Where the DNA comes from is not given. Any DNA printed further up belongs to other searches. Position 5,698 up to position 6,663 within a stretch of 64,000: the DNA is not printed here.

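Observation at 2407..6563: DGR packaged with a RAYT transposase between REP palindromes (candidate REPtron-mobilised DGR)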

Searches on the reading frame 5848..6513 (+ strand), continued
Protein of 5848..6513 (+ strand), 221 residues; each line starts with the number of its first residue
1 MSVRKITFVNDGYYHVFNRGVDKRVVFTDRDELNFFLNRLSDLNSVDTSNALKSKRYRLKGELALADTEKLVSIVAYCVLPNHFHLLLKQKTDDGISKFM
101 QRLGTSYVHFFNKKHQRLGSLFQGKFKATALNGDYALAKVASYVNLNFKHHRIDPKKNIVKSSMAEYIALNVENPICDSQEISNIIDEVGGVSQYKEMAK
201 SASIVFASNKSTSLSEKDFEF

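Call 74: find_related_loci(query=A1, collection=viral_contigs, flank=6000)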
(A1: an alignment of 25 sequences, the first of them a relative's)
Query A1 (221 aa) in viral_contigs; peptide patterns used: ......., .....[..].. (x = any residue, [..] = any of these).
71 stretches matched a pattern, but none encodes a relative of the query by tblastn (E <= 1e-3).
